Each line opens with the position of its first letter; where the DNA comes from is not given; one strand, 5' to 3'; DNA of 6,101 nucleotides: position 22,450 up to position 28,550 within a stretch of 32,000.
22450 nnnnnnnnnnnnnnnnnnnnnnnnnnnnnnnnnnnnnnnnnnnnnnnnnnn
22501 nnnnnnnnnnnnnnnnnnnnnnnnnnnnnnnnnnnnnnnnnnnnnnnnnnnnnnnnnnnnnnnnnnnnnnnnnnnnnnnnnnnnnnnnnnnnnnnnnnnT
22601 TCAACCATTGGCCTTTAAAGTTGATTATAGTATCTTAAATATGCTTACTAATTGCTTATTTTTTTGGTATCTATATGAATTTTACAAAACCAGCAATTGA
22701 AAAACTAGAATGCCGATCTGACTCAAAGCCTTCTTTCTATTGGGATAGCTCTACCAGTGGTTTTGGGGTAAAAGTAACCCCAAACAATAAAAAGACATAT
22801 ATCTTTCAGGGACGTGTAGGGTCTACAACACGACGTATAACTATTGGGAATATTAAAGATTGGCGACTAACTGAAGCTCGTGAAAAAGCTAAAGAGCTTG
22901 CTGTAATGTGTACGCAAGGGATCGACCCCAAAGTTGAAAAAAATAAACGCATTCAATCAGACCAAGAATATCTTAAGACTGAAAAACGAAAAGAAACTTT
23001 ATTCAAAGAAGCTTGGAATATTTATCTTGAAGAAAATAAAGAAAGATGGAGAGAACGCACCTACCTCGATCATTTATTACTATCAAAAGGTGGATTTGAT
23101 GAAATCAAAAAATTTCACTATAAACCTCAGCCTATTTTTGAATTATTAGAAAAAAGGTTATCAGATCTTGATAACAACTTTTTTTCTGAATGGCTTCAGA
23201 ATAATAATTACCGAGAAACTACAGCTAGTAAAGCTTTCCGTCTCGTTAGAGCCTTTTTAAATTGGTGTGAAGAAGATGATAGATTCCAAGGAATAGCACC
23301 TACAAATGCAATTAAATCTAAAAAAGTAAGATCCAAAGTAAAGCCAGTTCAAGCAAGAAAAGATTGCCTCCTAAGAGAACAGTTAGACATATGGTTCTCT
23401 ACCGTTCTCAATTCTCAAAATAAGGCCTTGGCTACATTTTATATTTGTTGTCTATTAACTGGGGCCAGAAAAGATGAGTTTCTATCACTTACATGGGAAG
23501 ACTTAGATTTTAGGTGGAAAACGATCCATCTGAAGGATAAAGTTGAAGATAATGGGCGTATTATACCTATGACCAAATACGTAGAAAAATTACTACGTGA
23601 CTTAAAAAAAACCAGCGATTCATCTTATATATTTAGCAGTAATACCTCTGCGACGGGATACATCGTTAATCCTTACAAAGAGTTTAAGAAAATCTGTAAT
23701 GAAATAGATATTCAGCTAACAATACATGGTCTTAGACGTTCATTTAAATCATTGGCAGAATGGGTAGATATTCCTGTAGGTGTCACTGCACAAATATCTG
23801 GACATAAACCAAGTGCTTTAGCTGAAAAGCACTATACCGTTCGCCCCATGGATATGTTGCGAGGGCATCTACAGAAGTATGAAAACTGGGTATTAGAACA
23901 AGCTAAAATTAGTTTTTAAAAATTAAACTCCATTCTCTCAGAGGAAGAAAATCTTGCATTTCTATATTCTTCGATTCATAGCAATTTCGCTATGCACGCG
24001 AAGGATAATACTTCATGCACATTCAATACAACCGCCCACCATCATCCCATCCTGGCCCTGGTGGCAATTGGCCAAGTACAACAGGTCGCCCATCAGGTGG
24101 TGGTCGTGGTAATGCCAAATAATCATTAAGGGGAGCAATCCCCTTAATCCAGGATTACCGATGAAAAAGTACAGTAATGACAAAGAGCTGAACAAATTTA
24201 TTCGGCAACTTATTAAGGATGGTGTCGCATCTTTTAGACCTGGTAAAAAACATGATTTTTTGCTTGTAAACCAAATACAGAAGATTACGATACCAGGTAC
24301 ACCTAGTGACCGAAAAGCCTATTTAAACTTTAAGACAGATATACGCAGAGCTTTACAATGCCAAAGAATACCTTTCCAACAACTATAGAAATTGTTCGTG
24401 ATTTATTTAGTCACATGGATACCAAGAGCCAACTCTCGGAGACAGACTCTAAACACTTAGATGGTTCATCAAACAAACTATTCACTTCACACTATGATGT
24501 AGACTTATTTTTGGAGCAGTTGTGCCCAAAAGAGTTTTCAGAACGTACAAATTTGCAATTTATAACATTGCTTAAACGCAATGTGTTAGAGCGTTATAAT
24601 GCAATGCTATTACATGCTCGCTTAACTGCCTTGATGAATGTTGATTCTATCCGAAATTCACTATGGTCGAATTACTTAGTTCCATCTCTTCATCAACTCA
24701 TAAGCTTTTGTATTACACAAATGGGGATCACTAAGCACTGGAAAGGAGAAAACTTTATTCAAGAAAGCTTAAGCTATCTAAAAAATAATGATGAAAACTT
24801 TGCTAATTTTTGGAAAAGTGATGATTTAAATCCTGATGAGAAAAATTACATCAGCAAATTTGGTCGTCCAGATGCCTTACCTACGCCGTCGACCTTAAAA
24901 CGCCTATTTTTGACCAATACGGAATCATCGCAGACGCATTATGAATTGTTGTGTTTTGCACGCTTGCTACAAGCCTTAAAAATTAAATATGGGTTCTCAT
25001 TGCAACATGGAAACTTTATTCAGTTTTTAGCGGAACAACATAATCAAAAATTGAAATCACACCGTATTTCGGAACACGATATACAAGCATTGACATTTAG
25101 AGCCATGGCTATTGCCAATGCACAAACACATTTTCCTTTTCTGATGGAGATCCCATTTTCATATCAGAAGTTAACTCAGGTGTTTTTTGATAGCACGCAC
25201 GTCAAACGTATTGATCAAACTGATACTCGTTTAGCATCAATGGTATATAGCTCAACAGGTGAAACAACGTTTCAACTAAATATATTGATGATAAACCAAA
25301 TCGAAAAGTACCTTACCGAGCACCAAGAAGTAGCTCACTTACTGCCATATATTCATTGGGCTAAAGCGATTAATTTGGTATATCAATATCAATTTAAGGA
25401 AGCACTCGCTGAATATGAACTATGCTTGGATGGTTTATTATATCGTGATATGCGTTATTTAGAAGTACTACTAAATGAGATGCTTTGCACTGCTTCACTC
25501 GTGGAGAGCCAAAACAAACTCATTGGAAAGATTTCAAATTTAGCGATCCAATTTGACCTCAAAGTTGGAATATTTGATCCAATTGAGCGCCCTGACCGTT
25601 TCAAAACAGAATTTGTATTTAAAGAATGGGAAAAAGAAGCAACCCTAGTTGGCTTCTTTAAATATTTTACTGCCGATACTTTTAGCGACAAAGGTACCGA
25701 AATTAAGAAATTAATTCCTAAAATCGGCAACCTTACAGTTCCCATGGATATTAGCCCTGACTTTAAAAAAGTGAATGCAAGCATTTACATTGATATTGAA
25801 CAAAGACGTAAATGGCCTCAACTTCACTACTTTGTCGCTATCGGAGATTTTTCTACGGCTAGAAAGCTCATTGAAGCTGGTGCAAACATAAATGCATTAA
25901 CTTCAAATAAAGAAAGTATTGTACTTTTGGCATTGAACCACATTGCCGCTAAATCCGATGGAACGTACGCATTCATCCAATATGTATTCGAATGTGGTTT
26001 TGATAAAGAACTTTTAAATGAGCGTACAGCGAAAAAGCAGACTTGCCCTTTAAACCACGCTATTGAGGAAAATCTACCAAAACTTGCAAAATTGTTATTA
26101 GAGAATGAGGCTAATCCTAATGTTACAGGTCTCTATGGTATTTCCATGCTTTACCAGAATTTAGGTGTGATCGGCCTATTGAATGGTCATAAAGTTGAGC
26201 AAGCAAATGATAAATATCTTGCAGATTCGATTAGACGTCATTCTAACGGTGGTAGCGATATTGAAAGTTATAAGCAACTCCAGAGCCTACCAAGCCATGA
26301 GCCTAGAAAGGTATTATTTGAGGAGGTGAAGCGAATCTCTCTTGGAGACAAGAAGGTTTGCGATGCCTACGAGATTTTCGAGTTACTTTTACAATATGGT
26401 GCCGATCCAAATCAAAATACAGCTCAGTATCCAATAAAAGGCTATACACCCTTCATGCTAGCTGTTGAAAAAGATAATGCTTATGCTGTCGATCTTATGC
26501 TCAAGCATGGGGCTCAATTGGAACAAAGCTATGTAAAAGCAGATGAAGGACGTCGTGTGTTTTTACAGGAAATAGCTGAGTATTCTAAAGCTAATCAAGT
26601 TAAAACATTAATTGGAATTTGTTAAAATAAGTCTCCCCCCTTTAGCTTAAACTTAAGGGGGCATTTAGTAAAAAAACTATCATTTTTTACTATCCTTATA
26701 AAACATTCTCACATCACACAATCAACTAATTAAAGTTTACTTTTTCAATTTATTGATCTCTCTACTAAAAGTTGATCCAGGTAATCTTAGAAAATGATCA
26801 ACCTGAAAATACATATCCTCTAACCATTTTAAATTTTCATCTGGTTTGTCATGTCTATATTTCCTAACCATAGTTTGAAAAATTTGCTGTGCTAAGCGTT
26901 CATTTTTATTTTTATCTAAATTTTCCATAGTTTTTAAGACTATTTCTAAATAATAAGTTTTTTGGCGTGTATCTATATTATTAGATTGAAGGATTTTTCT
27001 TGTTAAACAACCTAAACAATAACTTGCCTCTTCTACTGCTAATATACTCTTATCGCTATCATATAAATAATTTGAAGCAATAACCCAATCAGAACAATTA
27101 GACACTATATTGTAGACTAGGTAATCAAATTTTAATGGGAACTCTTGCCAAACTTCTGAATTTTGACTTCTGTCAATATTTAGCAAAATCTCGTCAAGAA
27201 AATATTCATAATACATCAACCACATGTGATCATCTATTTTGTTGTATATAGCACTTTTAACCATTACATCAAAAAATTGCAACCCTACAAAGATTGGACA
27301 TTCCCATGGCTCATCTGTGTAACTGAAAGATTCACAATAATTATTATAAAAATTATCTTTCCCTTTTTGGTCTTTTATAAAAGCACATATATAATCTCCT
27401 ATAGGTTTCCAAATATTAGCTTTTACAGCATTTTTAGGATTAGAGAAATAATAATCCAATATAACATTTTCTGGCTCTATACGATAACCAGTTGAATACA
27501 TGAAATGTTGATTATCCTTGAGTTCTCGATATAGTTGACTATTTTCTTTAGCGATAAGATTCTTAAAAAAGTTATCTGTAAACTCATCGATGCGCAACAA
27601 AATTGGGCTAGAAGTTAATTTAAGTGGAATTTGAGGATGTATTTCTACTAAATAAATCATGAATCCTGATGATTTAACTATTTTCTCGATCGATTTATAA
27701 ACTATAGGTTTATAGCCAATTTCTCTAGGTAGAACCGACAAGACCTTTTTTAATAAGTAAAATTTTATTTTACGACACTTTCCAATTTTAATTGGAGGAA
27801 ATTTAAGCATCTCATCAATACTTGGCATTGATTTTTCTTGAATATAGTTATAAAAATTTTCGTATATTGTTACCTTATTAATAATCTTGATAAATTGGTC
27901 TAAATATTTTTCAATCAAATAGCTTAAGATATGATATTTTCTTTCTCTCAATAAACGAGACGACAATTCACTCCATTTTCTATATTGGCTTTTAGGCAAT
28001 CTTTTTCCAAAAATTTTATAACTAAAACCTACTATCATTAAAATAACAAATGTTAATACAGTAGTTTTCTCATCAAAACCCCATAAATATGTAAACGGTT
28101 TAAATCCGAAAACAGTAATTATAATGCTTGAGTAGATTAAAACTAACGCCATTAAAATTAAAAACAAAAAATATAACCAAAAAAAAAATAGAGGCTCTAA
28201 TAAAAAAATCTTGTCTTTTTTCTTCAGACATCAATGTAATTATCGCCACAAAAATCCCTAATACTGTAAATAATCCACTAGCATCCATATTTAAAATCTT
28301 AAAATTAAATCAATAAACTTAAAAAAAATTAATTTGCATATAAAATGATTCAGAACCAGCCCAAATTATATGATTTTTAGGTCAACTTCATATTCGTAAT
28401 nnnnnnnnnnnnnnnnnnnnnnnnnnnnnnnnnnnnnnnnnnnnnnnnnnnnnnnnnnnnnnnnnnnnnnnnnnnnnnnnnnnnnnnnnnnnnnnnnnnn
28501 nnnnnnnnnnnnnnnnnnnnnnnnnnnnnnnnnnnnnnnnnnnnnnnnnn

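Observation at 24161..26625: HicA-like small ORF overlapping a 755-aa ankyrin-repeat protein in place of a HicB antitoxin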

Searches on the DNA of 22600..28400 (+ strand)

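Call 45: search_dna_similar(query=window:22600-28400:+, collection=plasmids, mode=near, max_rows=15)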
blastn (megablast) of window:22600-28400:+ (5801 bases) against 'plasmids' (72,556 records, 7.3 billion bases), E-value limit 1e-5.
Records with a match: 3; places in all: 3; records where one place covers at least 80% of the query: 0.
Best place of each record, by identity: 95-99% 3.
By first word of the organism name: Acinetobacter 3.
By predicted mobility (MOB-suite, as given by PLSDB): mobilizable 3.
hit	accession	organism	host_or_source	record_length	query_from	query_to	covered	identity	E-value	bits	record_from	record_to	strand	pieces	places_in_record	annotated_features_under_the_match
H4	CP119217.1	Acinetobacter soli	Homo sapiens,blood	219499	543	4000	53%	97.0%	0e+0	5161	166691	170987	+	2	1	ankyrin repeat domain-containing protein | hypothetical protein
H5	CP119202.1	Acinetobacter soli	Homo sapiens,blood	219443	543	4000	53%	97.0%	0e+0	5162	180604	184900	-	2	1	ankyrin repeat domain-containing protein | hypothetical protein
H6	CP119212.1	Acinetobacter soli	Homo sapiens,blood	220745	543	4000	53%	96.9%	0e+0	5149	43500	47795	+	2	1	ankyrin repeat domain-containing protein | hypothetical protein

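Call 46: get_annotated_region(hit=H4, flank=7000)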
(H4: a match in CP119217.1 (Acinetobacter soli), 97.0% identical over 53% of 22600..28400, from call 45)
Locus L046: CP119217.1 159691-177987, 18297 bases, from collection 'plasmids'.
description: Acinetobacter soli strain AS967-1 plasmid pAS967-1-2, complete sequence
organism: Acinetobacter soli (NCBI taxid 487316)
taxonomy: Bacteria; Pseudomonadota; Gammaproteobacteria; Moraxellales; Moraxellaceae; Acinetobacter; Acinetobacter soli
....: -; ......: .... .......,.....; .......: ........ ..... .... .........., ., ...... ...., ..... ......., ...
typing (MOB-suite, as given by PLSDB): mobilizable; replicon rep_cluster_639; relaxase MOBP
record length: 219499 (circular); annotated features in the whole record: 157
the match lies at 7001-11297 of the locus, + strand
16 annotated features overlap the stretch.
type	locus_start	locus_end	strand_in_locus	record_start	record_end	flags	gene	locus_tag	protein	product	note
CDS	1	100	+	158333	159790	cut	-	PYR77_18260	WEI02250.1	cytochrome ubiquinol oxidase subunit I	-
CDS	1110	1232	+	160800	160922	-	-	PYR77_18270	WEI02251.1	DUF2474 domain-containing protein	-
CDS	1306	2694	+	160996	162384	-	-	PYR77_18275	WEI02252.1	PLP-dependent aminotransferase family protein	-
CDS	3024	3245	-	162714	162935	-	-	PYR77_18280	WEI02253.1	helix-turn-helix transcriptional regulator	-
CDS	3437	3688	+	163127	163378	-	-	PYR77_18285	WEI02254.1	hypothetical protein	-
CDS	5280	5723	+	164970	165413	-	-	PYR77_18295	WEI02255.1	PPC domain-containing protein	-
CDS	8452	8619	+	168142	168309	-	-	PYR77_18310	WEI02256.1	hypothetical protein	-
CDS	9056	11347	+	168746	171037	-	-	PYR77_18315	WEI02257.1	ankyrin repeat domain-containing protein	-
CDS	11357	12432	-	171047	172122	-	-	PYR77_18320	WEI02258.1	IS3 family transposase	-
CDS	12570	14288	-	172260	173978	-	-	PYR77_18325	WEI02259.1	DUF262 domain-containing HNH endonuclease family protein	-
CDS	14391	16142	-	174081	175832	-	-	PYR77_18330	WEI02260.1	AAA domain-containing protein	-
CDS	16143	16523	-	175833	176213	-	-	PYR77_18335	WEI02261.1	hypothetical protein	-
CDS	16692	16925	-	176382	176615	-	-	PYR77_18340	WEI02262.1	hypothetical protein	-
CDS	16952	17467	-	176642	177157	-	-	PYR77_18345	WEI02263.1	hypothetical protein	-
CDS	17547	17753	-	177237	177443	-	-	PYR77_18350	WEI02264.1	hypothetical protein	-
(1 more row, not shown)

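Call 94: search_rna_families(source=window, start=23700, end=24500, threshold=evalue, max_evalue=1)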
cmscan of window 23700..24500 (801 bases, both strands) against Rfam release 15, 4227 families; matches with E-value up to 1: 0.
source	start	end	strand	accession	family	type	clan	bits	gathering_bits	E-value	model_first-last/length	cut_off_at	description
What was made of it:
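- Tried and rejected: Rfam found no known RNA family in the leader or intercistronic region (call 94).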
